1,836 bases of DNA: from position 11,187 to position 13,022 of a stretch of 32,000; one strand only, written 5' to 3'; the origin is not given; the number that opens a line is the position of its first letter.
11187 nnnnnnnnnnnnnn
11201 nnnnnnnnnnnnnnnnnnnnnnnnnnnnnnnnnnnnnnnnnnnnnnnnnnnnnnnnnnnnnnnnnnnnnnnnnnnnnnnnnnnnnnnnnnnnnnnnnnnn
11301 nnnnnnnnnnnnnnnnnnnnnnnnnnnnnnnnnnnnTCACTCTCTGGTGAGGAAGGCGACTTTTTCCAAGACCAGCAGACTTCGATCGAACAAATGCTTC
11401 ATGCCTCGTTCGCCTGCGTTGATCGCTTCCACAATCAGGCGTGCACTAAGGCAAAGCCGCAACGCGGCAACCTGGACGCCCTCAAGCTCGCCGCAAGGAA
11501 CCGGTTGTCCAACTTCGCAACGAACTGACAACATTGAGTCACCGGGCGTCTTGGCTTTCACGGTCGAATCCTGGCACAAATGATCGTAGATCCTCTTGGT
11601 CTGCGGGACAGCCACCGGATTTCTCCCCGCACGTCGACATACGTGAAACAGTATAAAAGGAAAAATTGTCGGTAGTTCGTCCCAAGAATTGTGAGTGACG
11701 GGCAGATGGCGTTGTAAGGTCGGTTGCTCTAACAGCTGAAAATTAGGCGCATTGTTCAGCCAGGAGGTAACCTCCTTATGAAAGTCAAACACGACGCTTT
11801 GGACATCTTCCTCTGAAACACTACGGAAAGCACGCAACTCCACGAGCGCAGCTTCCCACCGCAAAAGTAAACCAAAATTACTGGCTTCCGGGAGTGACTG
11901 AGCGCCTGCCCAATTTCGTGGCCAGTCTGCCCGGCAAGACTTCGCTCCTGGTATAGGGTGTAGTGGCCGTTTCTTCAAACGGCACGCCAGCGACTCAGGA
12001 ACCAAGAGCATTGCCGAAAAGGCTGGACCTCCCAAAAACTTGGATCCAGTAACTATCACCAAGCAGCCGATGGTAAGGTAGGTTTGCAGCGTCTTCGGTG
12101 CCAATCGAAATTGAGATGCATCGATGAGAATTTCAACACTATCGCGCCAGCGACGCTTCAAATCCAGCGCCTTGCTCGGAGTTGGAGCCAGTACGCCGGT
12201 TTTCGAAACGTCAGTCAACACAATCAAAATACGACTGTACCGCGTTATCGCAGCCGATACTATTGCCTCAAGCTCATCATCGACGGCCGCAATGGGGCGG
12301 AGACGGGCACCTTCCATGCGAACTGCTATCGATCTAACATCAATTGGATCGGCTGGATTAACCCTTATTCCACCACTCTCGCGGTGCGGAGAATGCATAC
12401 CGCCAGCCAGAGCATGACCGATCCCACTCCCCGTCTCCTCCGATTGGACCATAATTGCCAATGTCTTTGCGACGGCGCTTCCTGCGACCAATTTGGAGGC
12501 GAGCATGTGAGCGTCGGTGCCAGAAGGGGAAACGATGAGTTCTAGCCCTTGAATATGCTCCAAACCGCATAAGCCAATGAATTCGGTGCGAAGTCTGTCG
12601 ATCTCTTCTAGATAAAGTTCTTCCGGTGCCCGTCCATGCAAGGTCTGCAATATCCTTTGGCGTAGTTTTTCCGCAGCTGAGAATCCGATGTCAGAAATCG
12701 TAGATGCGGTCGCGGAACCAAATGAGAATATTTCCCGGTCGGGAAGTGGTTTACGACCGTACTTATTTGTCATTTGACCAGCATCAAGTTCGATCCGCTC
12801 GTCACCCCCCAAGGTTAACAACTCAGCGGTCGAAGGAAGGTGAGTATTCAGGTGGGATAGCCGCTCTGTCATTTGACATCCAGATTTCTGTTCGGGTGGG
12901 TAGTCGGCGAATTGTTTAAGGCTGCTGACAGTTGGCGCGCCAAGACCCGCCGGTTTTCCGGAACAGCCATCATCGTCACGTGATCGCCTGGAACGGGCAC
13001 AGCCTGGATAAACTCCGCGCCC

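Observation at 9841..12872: Unusual low-GC cassette fused to the NRPS 3' end: class-V-like PLP enzyme, mini ParB/Srx protein, GNAT-like protein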

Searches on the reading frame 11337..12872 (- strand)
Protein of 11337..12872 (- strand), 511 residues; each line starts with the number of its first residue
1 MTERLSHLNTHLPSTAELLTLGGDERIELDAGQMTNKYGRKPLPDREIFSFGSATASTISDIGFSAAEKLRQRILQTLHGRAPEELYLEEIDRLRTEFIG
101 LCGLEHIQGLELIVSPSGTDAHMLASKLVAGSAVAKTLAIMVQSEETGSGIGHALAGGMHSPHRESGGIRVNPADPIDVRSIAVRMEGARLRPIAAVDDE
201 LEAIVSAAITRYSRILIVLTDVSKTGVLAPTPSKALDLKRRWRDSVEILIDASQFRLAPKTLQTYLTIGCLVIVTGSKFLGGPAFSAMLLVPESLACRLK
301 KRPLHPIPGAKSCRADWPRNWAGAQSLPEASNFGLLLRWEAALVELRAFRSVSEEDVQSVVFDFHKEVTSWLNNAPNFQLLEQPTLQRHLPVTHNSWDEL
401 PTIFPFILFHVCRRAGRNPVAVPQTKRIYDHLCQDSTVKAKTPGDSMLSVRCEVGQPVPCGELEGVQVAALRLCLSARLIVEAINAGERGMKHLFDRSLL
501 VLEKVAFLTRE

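Call 3: search_protein_families(library=pfam, proteins=[window:11337-12872:-], max_evalue=0.1)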
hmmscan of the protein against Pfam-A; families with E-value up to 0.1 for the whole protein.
window:11337-12872:- (511 aa): 0 families

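Call 4: search_protein_families(library=ncbifam, proteins=[window:11337-12872:-], max_evalue=0.1)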
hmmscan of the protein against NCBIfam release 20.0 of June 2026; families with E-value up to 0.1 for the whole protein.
window:11337-12872:- (511 aa): 0 families

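Call 6: search_solved_structures(query=window:11337-12872:-, max_evalue=10, show_alignments=2)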
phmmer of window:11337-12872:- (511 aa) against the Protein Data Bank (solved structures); distinct sequences matched with E-value up to 10: 0.

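Call 9: find_homologous_proteins(query=window:11337-12872:-, max_evalue=0.001)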
Query window:11337-12872:- (511 aa): 1758 proteins with E <= 0.001 among 8000 candidates; the best 120 are listed.
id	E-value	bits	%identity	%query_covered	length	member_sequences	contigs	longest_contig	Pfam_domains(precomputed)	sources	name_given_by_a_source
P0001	0.0e+0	1137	99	100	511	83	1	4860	-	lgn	-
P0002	1.8e-294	995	86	100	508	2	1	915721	-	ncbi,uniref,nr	ncbi:hypothetical protein [Sinorhizobium psoraleae]|uniref:Uncharacterized protein n=1 Tax=Sinorhizo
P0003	4.5e-290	980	85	100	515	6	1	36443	-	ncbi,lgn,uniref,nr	ncbi:hypothetical protein [Ensifer sp. LCM 4579]|uniref:hypothetical protein n=1 Tax=Ensifer sp. LCM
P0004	3.9e-187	641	60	98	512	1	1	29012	-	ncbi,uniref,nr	ncbi:hypothetical protein [Bradyrhizobium cenepequi]|uniref:hypothetical protein n=1 Tax=Bradyrhizob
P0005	1.2e-176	606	56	99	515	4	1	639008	-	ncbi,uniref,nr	ncbi:hypothetical protein [Bradyrhizobium sp. CCGUVB23]|uniref:hypothetical protein n=1 Tax=Bradyrhi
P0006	2.8e-174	599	56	100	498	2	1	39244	-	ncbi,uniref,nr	ncbi:hypothetical protein QN219_31150 [Sinorhizobium sp. 7-81]|uniref:hypothetical protein n=1 Tax=S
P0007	6.5e-173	594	56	98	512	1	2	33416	-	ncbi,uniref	ncbi:hypothetical protein [Mesorhizobium abyssinicae]|uniref:hypothetical protein n=1 Tax=Mesorhizob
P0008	4.3e-172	591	55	99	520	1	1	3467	-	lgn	-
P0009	4.9e-172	591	55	99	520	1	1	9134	-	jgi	jgi:hypothetical protein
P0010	2.3e-170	586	55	100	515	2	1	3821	-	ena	-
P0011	6.7e-169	581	54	100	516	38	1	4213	-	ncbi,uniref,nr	ncbi:hypothetical protein FSB64_41070 [Paraburkholderia sp. JPY454]|uniref:Uncharacterized protein n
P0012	9.3e-167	574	53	98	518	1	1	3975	-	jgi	jgi:hypothetical protein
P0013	4.2e-166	572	54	100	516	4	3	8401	-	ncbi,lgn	-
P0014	1.0e-165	570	55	98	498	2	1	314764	-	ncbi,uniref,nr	ncbi:hypothetical protein [Rhizobium jaguaris]|uniref:Aminotransferase class V-fold PLP-dependent en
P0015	3.1e-157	542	52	99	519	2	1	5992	-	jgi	jgi:hypothetical protein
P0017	6.1e-144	498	49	98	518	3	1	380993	-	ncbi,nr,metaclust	ncbi:hypothetical protein KAF44_25470 (plasmid) [Cupriavidus necator]|nr:hypothetical protein KAF44_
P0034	3.5e-124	433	46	94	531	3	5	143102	-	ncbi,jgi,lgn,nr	ncbi:MAG TPA: hypothetical protein VN823_16485 [Stellaceae bacterium]|nr:hypothetical protein [Stell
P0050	1.1e-121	425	44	93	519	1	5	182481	-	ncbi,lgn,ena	-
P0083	1.3e-118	415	44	96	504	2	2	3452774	-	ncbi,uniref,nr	ncbi:hypothetical protein TPL01_04400 [Sulfuriferula plumbiphila]|uniref:Aminotransferase class V do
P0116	7.6e-117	409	42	98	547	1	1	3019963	-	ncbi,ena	-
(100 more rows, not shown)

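Call 10: find_encoding_contigs(protein=P0002, flank=10000, max_places=3)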
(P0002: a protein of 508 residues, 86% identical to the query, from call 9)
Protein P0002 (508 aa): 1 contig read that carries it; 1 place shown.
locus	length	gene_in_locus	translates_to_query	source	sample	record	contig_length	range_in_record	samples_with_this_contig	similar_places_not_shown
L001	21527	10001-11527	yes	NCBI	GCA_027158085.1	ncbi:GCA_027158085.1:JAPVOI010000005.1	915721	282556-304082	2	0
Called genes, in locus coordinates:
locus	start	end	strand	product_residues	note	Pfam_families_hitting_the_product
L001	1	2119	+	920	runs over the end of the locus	PF00668:Condensation, PF00501:AMP-binding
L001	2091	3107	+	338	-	PF00550:PP-binding, PF00668:Condensation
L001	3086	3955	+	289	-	PF00668:Condensation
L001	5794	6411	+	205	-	PF00668:Condensation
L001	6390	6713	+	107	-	-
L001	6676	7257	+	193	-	PF00668:Condensation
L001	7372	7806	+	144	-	PF00501:AMP-binding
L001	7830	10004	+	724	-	PF00501:AMP-binding, PF13193:AMP-binding_C, PF00550:PP-binding, PF00975:Thioesterase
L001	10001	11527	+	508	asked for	-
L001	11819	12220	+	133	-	-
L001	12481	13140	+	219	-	-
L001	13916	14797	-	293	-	PF00892:EamA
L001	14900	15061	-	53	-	-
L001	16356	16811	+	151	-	PF00293:NUDIX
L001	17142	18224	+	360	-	PF01058:Oxidored_q6, PF14720:NiFe_hyd_SSU_C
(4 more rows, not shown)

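Call 11: find_encoding_contigs(protein=P0083, flank=8000, max_places=3)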
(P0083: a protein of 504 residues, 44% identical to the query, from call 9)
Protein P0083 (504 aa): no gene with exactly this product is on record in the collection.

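Call 12: find_encoding_contigs(protein=P0017, flank=8000, max_places=3)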
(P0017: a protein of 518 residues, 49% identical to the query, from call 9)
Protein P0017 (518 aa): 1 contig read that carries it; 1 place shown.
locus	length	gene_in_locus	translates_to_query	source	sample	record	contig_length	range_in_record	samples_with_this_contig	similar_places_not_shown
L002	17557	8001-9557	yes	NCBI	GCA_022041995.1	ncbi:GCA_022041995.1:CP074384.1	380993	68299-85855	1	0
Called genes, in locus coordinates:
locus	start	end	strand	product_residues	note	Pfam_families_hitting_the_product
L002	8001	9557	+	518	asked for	-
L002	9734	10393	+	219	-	-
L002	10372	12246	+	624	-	PF00664:ABC_membrane, PF00005:ABC_tran, PF02463:SMC_N (weak)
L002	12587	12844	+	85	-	-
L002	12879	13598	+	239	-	PF22624:AASDHPPT_N (weak), PF01648:ACPS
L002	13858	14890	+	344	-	PF13384:HTH_23 (faint), PF13551:HTH_29 (weak), PF13565:HTH_32, PF13592:HTH_33, PF13358:DDE_3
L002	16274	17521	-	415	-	PF01610:DDE_Tnp_ISL3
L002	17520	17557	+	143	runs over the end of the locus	-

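Call 13: find_encoding_contigs(protein=P0116, flank=8000, max_places=2)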
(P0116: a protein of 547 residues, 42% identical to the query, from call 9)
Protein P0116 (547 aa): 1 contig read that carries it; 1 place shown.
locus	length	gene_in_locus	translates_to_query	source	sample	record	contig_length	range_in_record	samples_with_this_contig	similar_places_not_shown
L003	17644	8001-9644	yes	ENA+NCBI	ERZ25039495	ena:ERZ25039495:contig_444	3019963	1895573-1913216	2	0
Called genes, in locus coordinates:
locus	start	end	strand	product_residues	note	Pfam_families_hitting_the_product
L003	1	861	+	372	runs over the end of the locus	PF00092:VWA, PF13519:VWA_2, PF13768:VWA_3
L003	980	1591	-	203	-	PF00313:CSD, PF06961:DUF1294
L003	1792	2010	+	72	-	-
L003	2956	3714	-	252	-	PF03309:Pan_kinase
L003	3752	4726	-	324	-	PF08279:HTH_11, PF03099:BPL_LplA_LipB, PF02237:BPL_C (weak)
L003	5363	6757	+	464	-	PF00282:Pyridoxal_deC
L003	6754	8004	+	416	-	-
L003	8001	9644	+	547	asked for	-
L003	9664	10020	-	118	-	-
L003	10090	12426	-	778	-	PF05762:VWA_CoxE (faint), PF00092:VWA (weak)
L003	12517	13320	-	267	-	PF12774:AAA_6 (faint), PF07728:AAA_5, PF08406:CbbQ_C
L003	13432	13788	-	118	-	PF00101:RuBisCO_small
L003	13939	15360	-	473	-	PF02788:RuBisCO_large_N, PF00016:RuBisCO_large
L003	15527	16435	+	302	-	PF00126:HTH_1, PF03466:LysR_substrate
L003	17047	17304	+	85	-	-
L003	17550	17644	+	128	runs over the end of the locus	PF03625:DUF302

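Call 14: find_encoding_contigs(protein=P0050, flank=8000, max_places=2)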
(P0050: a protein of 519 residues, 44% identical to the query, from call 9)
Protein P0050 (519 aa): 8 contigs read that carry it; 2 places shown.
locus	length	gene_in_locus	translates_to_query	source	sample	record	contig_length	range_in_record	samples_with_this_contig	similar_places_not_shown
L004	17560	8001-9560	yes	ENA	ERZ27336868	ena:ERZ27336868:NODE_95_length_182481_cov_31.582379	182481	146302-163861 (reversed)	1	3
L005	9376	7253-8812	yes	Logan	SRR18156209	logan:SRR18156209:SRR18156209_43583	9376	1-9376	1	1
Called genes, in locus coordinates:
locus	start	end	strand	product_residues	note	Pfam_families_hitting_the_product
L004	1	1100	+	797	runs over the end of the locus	PF14827:dCache_3, PF00672:HAMP, PF00990:GGDEF, PF00563:EAL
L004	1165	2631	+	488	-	PF13426:PAS_9 (weak), PF08448:PAS_4 (faint), PF08447:PAS_3, PF07730:HisKA_3, PF02518:HATPase_c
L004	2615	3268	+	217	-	PF00072:Response_reg, PF00196:GerE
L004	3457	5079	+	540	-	PF00990:GGDEF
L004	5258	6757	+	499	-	PF00282:Pyridoxal_deC, PF01212:Beta_elim_lyase (weak)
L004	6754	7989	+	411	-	-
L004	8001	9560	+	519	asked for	-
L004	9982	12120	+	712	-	PF00669:Flagellin_N, PF07196:Flagellin_IN (weak), PF00700:Flagellin_C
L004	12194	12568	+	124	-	PF03646:FlaG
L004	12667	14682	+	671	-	PF02465:FliD_N, PF07195:FliD_C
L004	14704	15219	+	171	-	PF02561:FliS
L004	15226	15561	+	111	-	PF05400:FliT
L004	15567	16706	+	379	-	PF02120:Flg_hook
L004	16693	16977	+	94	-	PF01312:Bac_export_2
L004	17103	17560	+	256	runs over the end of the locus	PF07317:PilZN, PF07238:PilZ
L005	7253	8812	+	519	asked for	-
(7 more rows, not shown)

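Call 15: find_encoding_contigs(protein=P0034, flank=8000, max_places=2)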
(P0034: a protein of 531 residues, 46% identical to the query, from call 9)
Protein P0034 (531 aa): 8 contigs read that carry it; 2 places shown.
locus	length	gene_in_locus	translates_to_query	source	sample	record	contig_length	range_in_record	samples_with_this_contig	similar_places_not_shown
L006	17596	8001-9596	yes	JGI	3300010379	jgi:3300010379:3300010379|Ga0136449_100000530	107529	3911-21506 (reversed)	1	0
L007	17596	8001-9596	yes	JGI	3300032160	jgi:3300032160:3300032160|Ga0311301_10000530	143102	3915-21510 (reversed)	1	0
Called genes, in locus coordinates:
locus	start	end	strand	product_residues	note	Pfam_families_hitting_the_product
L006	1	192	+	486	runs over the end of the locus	PF00501:AMP-binding, PF13193:AMP-binding_C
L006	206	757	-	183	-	PF00881:Nitroreductase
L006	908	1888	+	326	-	PF00248:Aldo_ket_red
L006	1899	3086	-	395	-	PF13458:Peripla_BP_6, PF13433:Peripla_BP_5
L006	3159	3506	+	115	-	-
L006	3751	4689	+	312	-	PF12760:Zn_ribbon_IS1595, PF12762:DDE_Tnp_IS1595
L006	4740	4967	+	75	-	-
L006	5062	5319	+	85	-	-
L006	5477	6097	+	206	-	-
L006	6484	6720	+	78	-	PF04014:MazE_antitoxin (weak)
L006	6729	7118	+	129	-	PF01850:PIN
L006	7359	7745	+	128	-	PF00903:Glyoxalase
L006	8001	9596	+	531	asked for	-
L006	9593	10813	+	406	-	-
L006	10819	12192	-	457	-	PF04966:OprB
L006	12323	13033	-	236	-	PF09859:Oxygenase-NA, PF13640:2OG-FeII_Oxy_3 (weak)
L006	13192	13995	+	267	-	PF03328:HpcH_HpaI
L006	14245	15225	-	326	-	PF00389:2-Hacid_dh, PF02826:2-Hacid_dh_C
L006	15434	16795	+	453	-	PF02515:CoA_transf_3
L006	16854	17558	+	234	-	PF02798:GST_N, PF13409:GST_N_2, PF13417:GST_N_3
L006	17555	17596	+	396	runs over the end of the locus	PF07690:MFS_1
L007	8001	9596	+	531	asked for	-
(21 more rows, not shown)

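Call 41: predict_structure(alignment_id=A1)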
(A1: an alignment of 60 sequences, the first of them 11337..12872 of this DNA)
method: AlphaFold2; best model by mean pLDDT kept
length: 511 residues; sequences in the alignment: 60
mean_pLDDT: 85.9   pTM: 0.88
mean pLDDT of the five models: 85.9, 85.3, 84.9, 83.2, 82.8
residues with pLDDT >= 90: 289; 70-90: 156; 50-70: 43; < 50: 23
segments of 3 or more residues with pLDDT < 50: 1-9, 161-172
pLDDT, mean of each block of 10 residues (from residue 1): 41 90 84 83 87 71 94 90 93 95 93 91 90 83 89 84 40 71 90 96 97 94 88 95 95 77 92 74 75 88 71 89 85 92 91 94 95 95 83 77 94 87 95 74 68 90 94 91 95 96 94 86
secondary structure, 60 per line:
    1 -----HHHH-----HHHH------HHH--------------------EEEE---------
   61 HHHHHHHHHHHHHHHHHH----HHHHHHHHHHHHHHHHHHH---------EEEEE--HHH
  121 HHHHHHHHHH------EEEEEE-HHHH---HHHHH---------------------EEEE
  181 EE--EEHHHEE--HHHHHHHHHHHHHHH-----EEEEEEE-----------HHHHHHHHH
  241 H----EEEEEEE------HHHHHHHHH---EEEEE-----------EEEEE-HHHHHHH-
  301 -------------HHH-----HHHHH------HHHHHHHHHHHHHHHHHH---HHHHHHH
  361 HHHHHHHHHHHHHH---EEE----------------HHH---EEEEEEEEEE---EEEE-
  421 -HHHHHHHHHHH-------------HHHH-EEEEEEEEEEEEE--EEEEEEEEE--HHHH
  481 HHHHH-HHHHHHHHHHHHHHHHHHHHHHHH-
elements in order: H6-9 H15-18 E48-51 H61-78 H83-101 E111-115 H118-130 E137-142 H144-147 H151-155 E177-182 H194-208 E214-220 H232-241 E246-252 H259-267 E271-275 E287-291 H293-299 H322-326 H333-350 H354-374 E378-380 E403-412 E416-419 H422-432 H446-449 E451-463 E466-474 H477-485 H487-510

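Call 44: fold_search(model_id=the predicted structure, library=pdb)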
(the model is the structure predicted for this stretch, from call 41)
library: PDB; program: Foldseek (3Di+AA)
matches with E <= 10: 1782; with E <= 0.001: 906
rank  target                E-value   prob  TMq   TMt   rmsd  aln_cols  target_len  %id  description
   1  9dui_A                8.7e-12  1.00  0.49  0.53   7.1       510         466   13  Re-refined of Crystal structure of dopa decarboxylase in complex with the inhibitor carbidopa (1JS3) with ketoenamine  (released 2025-09-10)
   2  8iry_D                1.2e-11  1.00  0.50  0.65   6.4       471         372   14  Carbon Sulfoxide lyase (released 2024-03-06)
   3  8irk_C                1.2e-11  1.00  0.50  0.65   9.4       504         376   15  Carbon Sulfoxide lyase (released 2024-03-06)
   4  8iry_C                1.6e-11  1.00  0.50  0.65   6.3       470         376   14  Carbon Sulfoxide lyase (released 2024-03-06)
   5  5o5c_A                2.3e-11  1.00  0.51  0.55   6.8       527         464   13  The crystal structure of DfoJ, the desferrioxamine biosynthetic pathway lysine decarboxylase from the fire blight dise (released 2018-02-28)
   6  8iry_B                2.5e-11  1.00  0.50  0.66   6.2       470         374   14  Carbon Sulfoxide lyase (released 2024-03-06)
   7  6onn_A                2.6e-11  1.00  0.45  0.57   7.4       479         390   14  Crystal structure of 8-amino-7-oxononanoate synthase from Burkholderia phymatum (released 2019-05-01)
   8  8irk_D                2.8e-11  1.00  0.50  0.66   6.2       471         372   14  Carbon Sulfoxide lyase (released 2024-03-06)
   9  9hri                  2.9e-11  1.00  0.44  0.49   7.3       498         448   13  Human holo aromatic L-amino acid decarboxylase (AADC) L353P variant native structure (released 2025-05-14)
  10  9pep_D                3.3e-11  1.00  0.48  0.53   9.3       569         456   14  Crystal structure of holo-pvspha (released 2026-03-11)
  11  7rw3                  3.6e-11  1.00  0.50  0.63   5.5       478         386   15  E. coli cysteine desulfurase SufS N99D (released 2023-01-25)
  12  8ora                  3.6e-11  1.00  0.44  0.47   7.8       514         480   13  Human holo aromatic L-amino acid decarboxylase (AADC) external aldimine with L-Dopa methylester (released 2023-08-30)
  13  8iry_A                3.8e-11  1.00  0.50  0.65   6.3       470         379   14  Carbon Sulfoxide lyase (released 2024-03-06)
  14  7ruj                  4.1e-11  1.00  0.50  0.61   6.2       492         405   15  E. coli cysteine desulfurase SufS N99A (released 2023-01-25)
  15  4obv_B                4.1e-11  1.00  0.51  0.55   7.3       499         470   13  Ruminococcus gnavus tryptophan decarboxylase RUMGNA_01526 (alpha-FMT) (released 2014-10-29)
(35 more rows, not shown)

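Call 60: search_solved_structures(query=A1, max_evalue=10, show_alignments=4)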
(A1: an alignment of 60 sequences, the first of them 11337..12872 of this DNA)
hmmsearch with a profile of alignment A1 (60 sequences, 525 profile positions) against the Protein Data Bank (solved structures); distinct sequences matched with E-value up to 10: 0.

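Call 62: search_protein_families(library=pfam, alignment_id=A1, max_evalue=10)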
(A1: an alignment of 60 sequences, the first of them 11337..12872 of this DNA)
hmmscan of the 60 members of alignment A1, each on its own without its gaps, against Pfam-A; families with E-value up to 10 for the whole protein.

A. member 1, window:11337-12872:- (511 aa): 0 families

B. families by the number of members that match (of 60 scanned): 11 families
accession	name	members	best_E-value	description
PF22455.1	PqqF_C_3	3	0.025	PQQ synthase PqqF, C-terminal lobe domain 3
PF13671.12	AAA_33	1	0.035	AAA domain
PF06858.20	NOG1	1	0.072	Nucleolar GTP-binding protein 1 (NOG1)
PF07524.19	Bromo_TP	1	0.1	Bromodomain associated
PF20658.2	MSG_insertion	1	0.11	Malate synthase G, alpha-beta insertion domain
PF00376.29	MerR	1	0.17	MerR family regulatory protein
PF16584.11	LolA_2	1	0.22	Outer membrane lipoprotein carrier protein LolA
PF03705.20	CheR_N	1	0.27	CheR methyltransferase, all-alpha domain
PF02829.19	3H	1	0.29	3H domain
PF10756.15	bPH_6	1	0.48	Bacterial PH domain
PF11580.13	DUF3239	1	0.5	Protein of unknown function (DUF3239)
